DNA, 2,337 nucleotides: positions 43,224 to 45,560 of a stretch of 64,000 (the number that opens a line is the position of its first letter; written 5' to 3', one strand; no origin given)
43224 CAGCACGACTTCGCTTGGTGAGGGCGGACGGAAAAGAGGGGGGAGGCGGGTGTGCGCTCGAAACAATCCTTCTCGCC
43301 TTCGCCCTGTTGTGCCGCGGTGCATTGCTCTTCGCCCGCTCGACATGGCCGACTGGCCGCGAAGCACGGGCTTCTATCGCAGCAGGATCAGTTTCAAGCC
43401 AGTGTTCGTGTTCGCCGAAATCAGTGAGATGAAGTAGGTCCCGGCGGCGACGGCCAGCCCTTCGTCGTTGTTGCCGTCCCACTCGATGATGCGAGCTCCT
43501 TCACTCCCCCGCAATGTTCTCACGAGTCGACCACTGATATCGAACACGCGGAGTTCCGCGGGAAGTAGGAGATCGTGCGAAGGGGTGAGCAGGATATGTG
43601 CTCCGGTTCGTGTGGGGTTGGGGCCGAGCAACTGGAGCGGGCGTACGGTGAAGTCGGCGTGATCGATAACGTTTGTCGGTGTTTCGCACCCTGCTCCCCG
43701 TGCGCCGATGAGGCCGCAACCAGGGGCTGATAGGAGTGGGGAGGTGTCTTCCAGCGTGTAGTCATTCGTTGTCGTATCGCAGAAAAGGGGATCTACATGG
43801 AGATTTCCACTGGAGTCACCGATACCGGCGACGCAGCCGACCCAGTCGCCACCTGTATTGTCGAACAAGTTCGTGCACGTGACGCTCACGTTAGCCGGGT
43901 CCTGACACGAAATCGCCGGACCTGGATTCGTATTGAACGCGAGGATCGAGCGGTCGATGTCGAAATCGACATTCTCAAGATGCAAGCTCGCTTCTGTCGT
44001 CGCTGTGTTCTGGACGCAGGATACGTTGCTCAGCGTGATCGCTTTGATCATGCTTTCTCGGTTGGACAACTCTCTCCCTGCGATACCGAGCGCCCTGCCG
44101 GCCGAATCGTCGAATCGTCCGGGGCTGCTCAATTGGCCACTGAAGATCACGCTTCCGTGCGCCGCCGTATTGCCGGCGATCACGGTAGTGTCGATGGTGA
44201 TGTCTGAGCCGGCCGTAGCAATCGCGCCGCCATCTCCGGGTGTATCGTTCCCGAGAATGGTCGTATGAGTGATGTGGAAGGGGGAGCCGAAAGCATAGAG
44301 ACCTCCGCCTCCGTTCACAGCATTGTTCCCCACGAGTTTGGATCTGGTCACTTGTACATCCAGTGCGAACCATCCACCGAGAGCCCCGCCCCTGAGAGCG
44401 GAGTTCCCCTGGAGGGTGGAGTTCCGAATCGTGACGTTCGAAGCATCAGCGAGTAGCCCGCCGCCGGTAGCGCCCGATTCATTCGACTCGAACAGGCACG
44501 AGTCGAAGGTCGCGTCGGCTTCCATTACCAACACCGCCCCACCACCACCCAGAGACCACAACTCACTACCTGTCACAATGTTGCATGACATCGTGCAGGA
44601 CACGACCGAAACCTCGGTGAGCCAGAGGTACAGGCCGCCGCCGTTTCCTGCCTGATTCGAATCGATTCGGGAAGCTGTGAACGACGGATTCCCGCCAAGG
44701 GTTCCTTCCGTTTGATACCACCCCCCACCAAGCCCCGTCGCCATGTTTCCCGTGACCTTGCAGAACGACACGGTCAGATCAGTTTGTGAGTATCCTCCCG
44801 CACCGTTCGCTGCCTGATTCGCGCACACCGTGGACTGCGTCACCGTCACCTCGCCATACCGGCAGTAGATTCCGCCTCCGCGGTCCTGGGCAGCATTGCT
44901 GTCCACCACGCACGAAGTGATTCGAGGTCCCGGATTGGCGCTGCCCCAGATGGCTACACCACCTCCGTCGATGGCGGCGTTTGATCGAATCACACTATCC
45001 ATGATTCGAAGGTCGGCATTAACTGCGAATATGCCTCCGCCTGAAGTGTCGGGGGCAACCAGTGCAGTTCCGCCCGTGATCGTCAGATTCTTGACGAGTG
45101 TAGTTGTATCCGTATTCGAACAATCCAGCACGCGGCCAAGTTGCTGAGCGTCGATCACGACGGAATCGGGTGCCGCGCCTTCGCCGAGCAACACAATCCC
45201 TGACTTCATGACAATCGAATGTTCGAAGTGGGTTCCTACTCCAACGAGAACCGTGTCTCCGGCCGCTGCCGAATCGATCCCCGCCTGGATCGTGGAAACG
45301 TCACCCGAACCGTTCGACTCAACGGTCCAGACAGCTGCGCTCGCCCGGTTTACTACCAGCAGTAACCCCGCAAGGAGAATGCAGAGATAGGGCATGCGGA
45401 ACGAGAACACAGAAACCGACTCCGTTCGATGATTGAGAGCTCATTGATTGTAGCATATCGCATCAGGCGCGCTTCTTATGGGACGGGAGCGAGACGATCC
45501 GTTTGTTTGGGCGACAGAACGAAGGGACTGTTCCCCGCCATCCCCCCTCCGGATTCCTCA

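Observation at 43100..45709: T9SS beta-helix cargo gene bracketed by inverted copies of a roughly 120-bp MITE-like element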

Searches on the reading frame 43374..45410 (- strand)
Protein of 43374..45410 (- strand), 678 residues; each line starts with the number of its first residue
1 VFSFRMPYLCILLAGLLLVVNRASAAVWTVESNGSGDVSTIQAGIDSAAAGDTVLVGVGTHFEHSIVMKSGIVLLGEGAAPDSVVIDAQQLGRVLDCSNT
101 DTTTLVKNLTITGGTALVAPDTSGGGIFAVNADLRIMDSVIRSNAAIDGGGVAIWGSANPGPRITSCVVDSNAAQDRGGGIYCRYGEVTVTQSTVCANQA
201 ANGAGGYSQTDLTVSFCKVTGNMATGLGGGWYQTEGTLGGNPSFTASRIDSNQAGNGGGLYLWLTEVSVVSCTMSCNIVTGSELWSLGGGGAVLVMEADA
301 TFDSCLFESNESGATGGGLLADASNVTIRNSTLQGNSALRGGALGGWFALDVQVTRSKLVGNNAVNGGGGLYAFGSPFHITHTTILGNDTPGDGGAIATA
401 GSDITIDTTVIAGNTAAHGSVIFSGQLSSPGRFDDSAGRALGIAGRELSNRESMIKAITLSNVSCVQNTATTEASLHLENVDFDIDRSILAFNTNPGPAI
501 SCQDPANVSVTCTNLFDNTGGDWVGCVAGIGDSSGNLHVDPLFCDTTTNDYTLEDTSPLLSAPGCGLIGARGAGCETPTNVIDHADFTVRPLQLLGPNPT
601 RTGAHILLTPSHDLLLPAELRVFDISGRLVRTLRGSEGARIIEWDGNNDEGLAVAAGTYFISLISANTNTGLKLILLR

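Call 18: search_protein_families(library=pfam, proteins=[window:43374-45410:-])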
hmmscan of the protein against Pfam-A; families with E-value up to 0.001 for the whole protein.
window:43374-45410:- (678 aa): 3 families
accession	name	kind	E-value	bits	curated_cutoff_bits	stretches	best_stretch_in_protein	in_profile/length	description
PF13229.12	Beta_helix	-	1.4e-11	44.8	25.9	3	270-424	3-122/158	Right handed beta helix region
PF13860.13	FlgD_ig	-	9.5e-07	29.2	27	1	619-665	26-75/79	FlgD Ig-like domain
PF05048.19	NosD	-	1.2e-05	25.3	23.6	0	125-227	40-131/212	Periplasmic copper-binding protein (NosD)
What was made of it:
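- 43374..45395 (-): Right-handed beta-helix protein (673 aa from ATG 45395; the ORF extends to GTG 45410) with a signal peptide and a T9SS type A C-terminal sorting domain. It is an orphan gene. PF13229 Beta_helix and PF13860 (call 18).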

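Call 20: find_encoding_contigs(protein=window:43374-45395:-, flank=10000, max_places=10)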
Protein window:43374-45395:- (673 aa): 1 contig read that carries it; 1 place shown.
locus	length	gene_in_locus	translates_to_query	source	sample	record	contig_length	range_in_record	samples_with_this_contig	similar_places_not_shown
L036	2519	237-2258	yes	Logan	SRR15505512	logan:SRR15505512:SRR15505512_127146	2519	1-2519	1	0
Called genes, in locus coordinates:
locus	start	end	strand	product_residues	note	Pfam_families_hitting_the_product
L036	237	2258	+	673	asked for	PF05048:NosD (faint), PF13229:Beta_helix (weak), PF13860:FlgD_ig (weak)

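Call 21: find_homologous_proteins(query=window:43374-45395:-)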
Query window:43374-45395:- (673 aa): 832 proteins with E <= 0.001 among 8000 candidates; the best 120 are listed.
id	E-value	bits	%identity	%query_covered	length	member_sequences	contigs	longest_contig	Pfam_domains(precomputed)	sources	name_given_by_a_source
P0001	0.0e+0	1483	100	100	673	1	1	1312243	PF13229.13,PF13860.13,PF05048.20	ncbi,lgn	-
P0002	1.6e-164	567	41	33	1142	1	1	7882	PF13229.13,PF02415.24,PF13860.13,PF17161.11,PF05048.20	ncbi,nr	ncbi:MAG: hypothetical protein GF355_07620 [Candidatus Eisenbacteria bacterium]|nr:hypothetical prot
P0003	1.4e-100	356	35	45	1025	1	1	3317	PF13229.13,PF13860.13,PF17161.11,PF05048.20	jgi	jgi:hypothetical protein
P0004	4.6e-88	315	34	48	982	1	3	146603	PF13229.13,PF02415.24,PF13860.13,PF05048.20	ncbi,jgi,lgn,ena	-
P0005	7.2e-75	271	31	58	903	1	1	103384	PF13229.13,PF02415.24,PF22842.4,PF13860.13,PF17161.11,PF05048.20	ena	-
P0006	2.4e-74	269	34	38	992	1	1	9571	PF13229.13,PF00801.27,PF02415.24,PF18962.8,PF13860.13,PF18911.7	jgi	jgi:predicted outer membrane repeat protein/parallel beta-helix repeat protein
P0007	7.7e-72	261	29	51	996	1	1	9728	PF13229.13,PF13860.13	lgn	-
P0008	2.2e-71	259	32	98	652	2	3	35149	PF02415.24,PF18962.8,PF05048.20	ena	-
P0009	7.6e-69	251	47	30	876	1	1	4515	PF22842.4,PF13860.13,PF05048.20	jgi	jgi:predicted outer membrane repeat protein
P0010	1.6e-61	227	30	46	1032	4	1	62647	PF13229.13,PF07602.18,PF02415.24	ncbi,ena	-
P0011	5.1e-60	222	31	99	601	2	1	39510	PF13229.13,PF13860.13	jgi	jgi:hypothetical protein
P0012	2.4e-58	216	33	32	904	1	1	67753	PF13229.13,PF12708.13,PF22842.4,PF13860.13,PF17161.11,PF05048.20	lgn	-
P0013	9.1e-57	211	29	97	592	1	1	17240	PF02415.24,PF13860.13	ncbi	-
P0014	6.3e-55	205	33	51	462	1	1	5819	PF13229.13,PF22842.4,PF13860.13,PF05048.20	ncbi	-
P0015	3.8e-54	202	38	37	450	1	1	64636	PF13229.13,PF02415.24,PF18962.8,PF05048.20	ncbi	-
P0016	5.3e-53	199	30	82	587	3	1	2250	PF13229.13,PF02415.24,PF17161.11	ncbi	-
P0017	4.7e-52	196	34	40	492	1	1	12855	PF13229.13,PF13860.13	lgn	-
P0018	9.6e-52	194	38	38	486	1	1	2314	PF13229.13,PF13860.13,PF05048.20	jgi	jgi:parallel beta-helix repeat protein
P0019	1.3e-51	194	31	59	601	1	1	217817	PF02415.24,PF18962.8,PF13860.13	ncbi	-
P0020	7.1e-51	192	29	83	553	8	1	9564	PF13229.13,PF02415.24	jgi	jgi:predicted outer membrane repeat protein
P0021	1.2e-49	188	33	37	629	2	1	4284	PF13229.13,PF02415.24,PF18962.8,PF17161.11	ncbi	-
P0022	1.3e-49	187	31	57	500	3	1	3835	PF13229.13,PF02415.24,PF05048.20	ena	-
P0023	4.7e-49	186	30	97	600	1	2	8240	PF02415.24,PF13860.13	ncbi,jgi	jgi:hypothetical protein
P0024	8.0e-49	185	29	93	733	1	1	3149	PF13229.13,PF02415.24,PF22842.4,PF05048.20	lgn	-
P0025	1.1e-48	184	34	33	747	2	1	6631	PF13229.13,PF18962.8,PF22842.4,PF13860.13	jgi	jgi:hypothetical protein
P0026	7.9e-48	182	30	84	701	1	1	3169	PF13229.13,PF02415.24,PF13860.13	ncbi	-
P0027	9.4e-48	181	29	82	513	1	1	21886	PF13229.13,PF02415.24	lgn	-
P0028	9.5e-48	181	32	86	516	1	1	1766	PF13229.13,PF02415.24,PF05048.20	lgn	-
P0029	1.0e-47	181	30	85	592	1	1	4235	PF13229.13,PF02415.24,PF22842.4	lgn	-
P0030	1.9e-47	180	36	38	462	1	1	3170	PF13229.13,PF18962.8,PF13860.13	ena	-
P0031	4.3e-47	179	30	99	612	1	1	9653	PF13229.13,PF02415.24,PF18962.8,PF22842.4,PF13860.13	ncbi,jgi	-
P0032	1.0e-46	178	31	61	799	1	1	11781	PF13229.13,PF02415.24,PF13860.13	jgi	jgi:hypothetical protein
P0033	1.4e-46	177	30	82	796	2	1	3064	PF13229.13,PF02415.24,PF13860.13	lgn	-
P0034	5.2e-46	176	34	45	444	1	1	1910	PF13229.13,PF02415.24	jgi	jgi:predicted outer membrane repeat protein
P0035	1.2e-45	174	29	83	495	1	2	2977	PF13229.13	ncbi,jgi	-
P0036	2.1e-45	174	35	48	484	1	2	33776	PF13229.13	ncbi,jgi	jgi:hypothetical protein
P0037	3.3e-45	173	30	67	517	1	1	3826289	PF22842.4,PF13860.13,PF05048.20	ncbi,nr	ncbi:MAG: T9SS type A sorting domain-containing protein [Candidatus Latescibacterota bacterium]|nr:M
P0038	5.6e-45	172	36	47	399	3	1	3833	PF13229.13,PF02415.24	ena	-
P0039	7.1e-45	172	35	49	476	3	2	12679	PF13229.13,PF02415.24,PF05048.20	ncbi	-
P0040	1.2e-44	171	28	61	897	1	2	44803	PF13229.13,PF07602.18,PF02415.24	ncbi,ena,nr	ncbi:MAG: DUF1565 domain-containing protein [Candidatus Delongbacteria bacterium]|nr:DUF1565 domain-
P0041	1.7e-44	171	31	57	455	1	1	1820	PF13229.13,PF02415.24,PF05048.20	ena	-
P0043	4.4e-44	169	37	40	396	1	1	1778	PF13229.13,PF02415.24,PF05048.20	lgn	-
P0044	1.2e-43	168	31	86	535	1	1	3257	PF13229.13,PF02415.24,PF05048.20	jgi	jgi:hypothetical protein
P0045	3.5e-43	166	36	29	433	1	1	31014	PF13229.13,PF13860.13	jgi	jgi:hypothetical protein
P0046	4.4e-43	166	32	42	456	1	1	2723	PF13229.13,PF22842.4,PF13860.13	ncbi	-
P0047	4.9e-43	166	28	98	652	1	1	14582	PF13229.13,PF02415.24,PF13860.13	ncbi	ncbi:MAG: right-handed parallel beta-helix repeat-containing protein [Candidatus Eisenbacteria bacte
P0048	7.3e-43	165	34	30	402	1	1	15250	PF13229.13,PF02415.24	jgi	jgi:hypothetical protein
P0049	1.9e-42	164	29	97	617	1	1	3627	PF13229.13,PF02415.24,PF18962.8,PF13860.13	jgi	jgi:hypothetical protein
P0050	2.2e-42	164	28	84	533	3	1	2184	PF13229.13,PF02415.24,PF05048.20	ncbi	-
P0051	3.5e-42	163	47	24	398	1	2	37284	PF13229.13,PF02415.24,PF22842.4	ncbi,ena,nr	ncbi:MAG: hypothetical protein KAW17_03740 [Candidatus Eisenbacteria sp.]|nr:hypothetical protein [C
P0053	4.0e-42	163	37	34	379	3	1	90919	PF13229.13,PF22842.4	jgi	jgi:serine protease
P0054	4.7e-42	162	30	60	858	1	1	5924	PF13229.13,PF07602.18,PF18962.8,PF22842.4,PF13860.13,PF17161.11,PF05048.20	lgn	-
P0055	9.1e-42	162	35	45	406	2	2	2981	PF13229.13,PF02415.24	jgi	-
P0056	1.8e-41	161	28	95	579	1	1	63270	PF13229.13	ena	-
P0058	2.4e-41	160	34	47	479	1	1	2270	PF13229.13,PF02415.24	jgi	jgi:predicted outer membrane repeat protein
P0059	2.7e-41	160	30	48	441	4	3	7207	PF13229.13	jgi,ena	-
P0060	6.8e-41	159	31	83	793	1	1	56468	PF13229.13,PF02415.24,PF13860.13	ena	-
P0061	2.8e-40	157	28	82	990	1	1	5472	PF13229.13,PF22842.4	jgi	-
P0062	3.6e-40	156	30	45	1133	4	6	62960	PF02415.24,PF13860.13,PF05048.20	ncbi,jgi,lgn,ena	-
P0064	7.7e-40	155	30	81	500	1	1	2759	PF13229.13,PF02415.24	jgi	jgi:hypothetical protein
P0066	5.1e-39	152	28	64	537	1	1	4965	PF13229.13,PF02415.24,PF22842.4,PF13860.13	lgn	-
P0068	1.5e-38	151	40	24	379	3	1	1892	PF13229.13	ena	-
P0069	1.7e-38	151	27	80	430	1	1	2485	PF13229.13,PF02415.24,PF05048.20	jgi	jgi:predicted outer membrane repeat protein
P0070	4.1e-38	149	26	62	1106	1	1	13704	PF13229.13,PF02415.24,PF13860.13,PF17161.11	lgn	-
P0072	5.1e-38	149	30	49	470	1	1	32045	PF13229.13,PF02415.24,PF05048.20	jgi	jgi:parallel beta-helix repeat protein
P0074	8.9e-38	148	31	37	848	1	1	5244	PF02415.24,PF18962.8,PF13860.13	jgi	jgi:predicted outer membrane repeat protein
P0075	3.1e-37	147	29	62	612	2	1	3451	PF13229.13,PF13860.13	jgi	jgi:hypothetical protein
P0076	1.7e-36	144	32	58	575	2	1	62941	PF13860.13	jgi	jgi:predicted outer membrane repeat protein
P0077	2.1e-36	144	28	58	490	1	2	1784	PF02415.24,PF18962.8,PF22842.4,PF13860.13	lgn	-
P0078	2.2e-36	144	29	36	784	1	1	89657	PF13229.13,PF02415.24,PF22842.4,PF05048.20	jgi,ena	-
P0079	4.7e-36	143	37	28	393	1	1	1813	PF13229.13,PF02415.24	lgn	-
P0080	1.2e-35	141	31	49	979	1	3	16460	PF13229.13,PF02415.24,PF18962.8,PF17161.11,PF05048.20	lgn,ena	-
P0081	3.4e-35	140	28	82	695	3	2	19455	PF13229.13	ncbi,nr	ncbi:MAG: right-handed parallel beta-helix repeat-containing protein [Candidatus Eisenbacteria sp.]|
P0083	1.1e-32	132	33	50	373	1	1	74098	PF13229.13,PF05048.20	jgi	jgi:parallel beta-helix repeat protein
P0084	1.5e-32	131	30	36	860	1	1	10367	PF13229.13,PF22842.4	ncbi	ncbi:MAG: right-handed parallel beta-helix repeat-containing protein, partial [Planctomycetota bacte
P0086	3.4e-32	130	29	58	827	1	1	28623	PF13229.13,PF02415.24,PF05048.20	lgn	-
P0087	5.0e-32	129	30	49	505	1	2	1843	PF13229.13,PF02415.24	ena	-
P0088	7.9e-32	129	26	53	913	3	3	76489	PF13229.13,PF02415.24,PF05048.20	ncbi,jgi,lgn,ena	-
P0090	1.9e-31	127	33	34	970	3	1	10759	PF13229.13,PF13860.13,PF05048.20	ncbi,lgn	-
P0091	3.0e-31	127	29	96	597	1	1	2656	PF18962.8,PF13860.13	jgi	jgi:hypothetical protein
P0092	3.6e-31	127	27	65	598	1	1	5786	PF13229.13,PF02415.24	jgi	jgi:hypothetical protein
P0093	5.0e-31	126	28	57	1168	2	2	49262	PF13229.13,PF05048.20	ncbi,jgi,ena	-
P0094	7.4e-31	125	32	47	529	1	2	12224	PF13229.13,PF13860.13,PF05048.20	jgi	jgi:hypothetical protein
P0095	1.3e-30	125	35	48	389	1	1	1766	PF13229.13,PF05048.20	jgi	jgi:parallel beta-helix repeat protein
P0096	2.4e-30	124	29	22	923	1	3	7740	PF13229.13,PF18962.8,PF22842.4,PF13860.13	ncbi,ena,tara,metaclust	tara:strand:- start:4752 stop:7523 length:2772 start_codon:yes stop_codon:yes gene_type:complete|met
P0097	2.7e-30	124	25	54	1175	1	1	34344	PF13229.13,PF02415.24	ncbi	-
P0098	5.1e-30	123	34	29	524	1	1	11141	PF13229.13,PF22842.4,PF13860.13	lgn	-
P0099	7.6e-30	122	31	46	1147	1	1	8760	PF13229.13,PF22842.4,PF05048.20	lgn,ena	-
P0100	1.6e-29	121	26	64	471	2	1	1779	PF13860.13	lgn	-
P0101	2.3e-29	121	32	45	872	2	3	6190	PF02415.24,PF18962.8,PF13860.13,PF08309.18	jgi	-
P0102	2.7e-29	120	30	48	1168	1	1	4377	PF13229.13,PF02415.24,PF05048.20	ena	-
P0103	2.7e-29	120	30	48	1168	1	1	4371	PF13229.13,PF02415.24,PF05048.20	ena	-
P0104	2.8e-29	120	35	21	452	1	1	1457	PF13229.13,PF02415.24,PF22842.4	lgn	-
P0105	3.9e-29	120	37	29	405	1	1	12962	PF13229.13,PF17161.11,PF05048.20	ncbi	-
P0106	8.0e-29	119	33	34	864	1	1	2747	PF13229.13,PF02415.24,PF22842.4,PF05048.20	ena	-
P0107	9.0e-29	119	30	52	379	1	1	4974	PF13229.13,PF02415.24,PF05048.20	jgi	jgi:parallel beta-helix repeat protein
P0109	1.2e-28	118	25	77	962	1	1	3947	PF02415.24,PF18962.8,PF13860.13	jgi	-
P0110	2.1e-28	117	28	80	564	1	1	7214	PF13229.13,PF02415.24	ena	-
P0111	5.3e-28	116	42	14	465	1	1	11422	PF13229.13,PF02415.24,PF22842.4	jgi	jgi:hypothetical protein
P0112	1.0e-27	115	27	34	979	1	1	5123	PF13229.13,PF02415.24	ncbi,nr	ncbi:MAG: hypothetical protein HQ509_00150, partial [Candidatus Marinimicrobia bacterium]|nr:hypothe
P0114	2.9e-27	114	35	39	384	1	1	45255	PF13229.13,PF02415.24,PF17161.11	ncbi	-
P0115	3.2e-27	113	33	41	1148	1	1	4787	PF13229.13,PF02415.24,PF05048.20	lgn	-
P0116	4.4e-27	113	32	41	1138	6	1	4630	PF13229.13,PF02415.24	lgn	-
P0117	4.6e-27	113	30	40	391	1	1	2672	PF13229.13,PF02415.24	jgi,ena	-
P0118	4.7e-27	113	32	41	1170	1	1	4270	PF13229.13,PF02415.24,PF05048.20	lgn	-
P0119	6.4e-27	112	32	42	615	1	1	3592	PF13229.13,PF00404.25,PF05048.20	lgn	-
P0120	6.5e-27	112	32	44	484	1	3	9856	PF13229.13,PF13585.13,PF18962.8,PF13860.13,PF05048.20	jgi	jgi:hypothetical protein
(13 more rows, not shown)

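Call 60: search_protein_families(library=ncbifam, proteins=[window:43374-45395:-], max_evalue=0.01)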
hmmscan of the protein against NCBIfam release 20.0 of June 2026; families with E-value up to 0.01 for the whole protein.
window:43374-45395:- (673 aa): 6 families
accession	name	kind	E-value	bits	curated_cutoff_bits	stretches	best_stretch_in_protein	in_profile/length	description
TIGR04247.1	NosD_copper_fam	subfamily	5.3e-07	28.6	300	1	36-182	1-136/377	nitrous oxide reductase family maturation protein NosD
TIGR04183.1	Por_Secre_tail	domain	8.6e-06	25.7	23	1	592-670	3-70/72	T9SS type A sorting domain-containing protein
NF009276.0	PRK12633.1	equivalog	9.6e-05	22.2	383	1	615-661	133-182/234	flagellar basal body rod modification protein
NF052228.1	T9SS_PorZ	equivalog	0.00011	20.8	260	1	607-665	691-747/757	type IX secretion system anionic LPS delivery protein PorZ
NF033707.1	T9SS_sortase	equivalog_domain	0.00046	17.9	420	1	590-662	1001-1079/1095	type IX secretion system sortase PorU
NF005176.1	PRK06655.1-1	equivalog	0.0015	18.5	230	1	614-666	100-155/197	flagellar hook assembly protein FlgD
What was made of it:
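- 43374..45395 (-): TIGR04183 25.7 bits against cutoff 23 (call 60).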
